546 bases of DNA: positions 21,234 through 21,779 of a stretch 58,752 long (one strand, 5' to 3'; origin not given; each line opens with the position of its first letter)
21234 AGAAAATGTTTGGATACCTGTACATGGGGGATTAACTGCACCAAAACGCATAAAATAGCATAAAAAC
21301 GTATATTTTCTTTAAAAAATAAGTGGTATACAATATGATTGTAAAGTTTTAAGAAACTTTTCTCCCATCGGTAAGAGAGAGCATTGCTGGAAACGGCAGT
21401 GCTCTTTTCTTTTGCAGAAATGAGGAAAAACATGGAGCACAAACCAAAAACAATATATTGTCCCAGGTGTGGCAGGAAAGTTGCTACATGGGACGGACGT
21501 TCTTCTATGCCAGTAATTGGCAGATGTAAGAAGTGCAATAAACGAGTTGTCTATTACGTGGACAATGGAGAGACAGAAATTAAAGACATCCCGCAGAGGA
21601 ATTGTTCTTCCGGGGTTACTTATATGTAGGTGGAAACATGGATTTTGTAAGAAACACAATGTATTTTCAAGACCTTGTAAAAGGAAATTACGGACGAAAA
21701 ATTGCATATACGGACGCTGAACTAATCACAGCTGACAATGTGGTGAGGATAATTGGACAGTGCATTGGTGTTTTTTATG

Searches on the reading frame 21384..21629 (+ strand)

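Call 40: search_protein_families(library=pfam, proteins=[window:21384-21629:+], max_evalue=0.01)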
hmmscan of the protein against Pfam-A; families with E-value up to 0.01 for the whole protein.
window:21384-21629:+ (81 aa): 8 families
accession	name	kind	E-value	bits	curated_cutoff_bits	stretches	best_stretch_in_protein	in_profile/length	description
PF01155.25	HypA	-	0.00023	21.6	28.9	1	12-69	59-110/112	Hydrogenase/urease nickel incorporation, metallochaperone, hypA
PF10601.15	zf-LITAF-like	-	0.0011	19.5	23.8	0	21-35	3-68/70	LITAF-like zinc ribbon domain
PF01485.27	IBR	-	0.0025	18.3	24.3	1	13-54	8-50/65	IBR domain, a half RING-finger domain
PF18439.7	zf_UBZ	-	0.0027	17.8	25.6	0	23-37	2-16/32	Ubiquitin-Binding Zinc Finger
PF12773.13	DZR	-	0.0049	17.4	27.3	1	19-55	8-34/45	Double zinc ribbon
PF14690.11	Zn_ribbon_ISL3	-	0.0083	16.9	25.5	0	24-37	3-16/47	zinc-finger of transposase IS204/IS1001/IS1096/IS1165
PF09723.15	Zn_ribbon_8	-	0.0099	16.3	34.4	0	10-32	15-36/41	Zinc ribbon domain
PF01096.23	Zn_ribbon_TFIIS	-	0.01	16.1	21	0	47-59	2-14/39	Transcription factor S-II (TFIIS)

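Call 102: search_protein_families(library=phrogs, proteins=[window:21384-21629:+], max_evalue=0.001)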
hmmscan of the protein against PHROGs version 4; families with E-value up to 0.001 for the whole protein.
window:21384-21629:+ (81 aa): 2 families
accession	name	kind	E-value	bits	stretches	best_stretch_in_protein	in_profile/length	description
phrog_5602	-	unknown function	0.00023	21.8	0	13-39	6-34/60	-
phrog_599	-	moron, auxiliary metabolic gene and host takeover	0.00068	20.8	1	11-57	62-111/262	Lar-like restriction alleviation protein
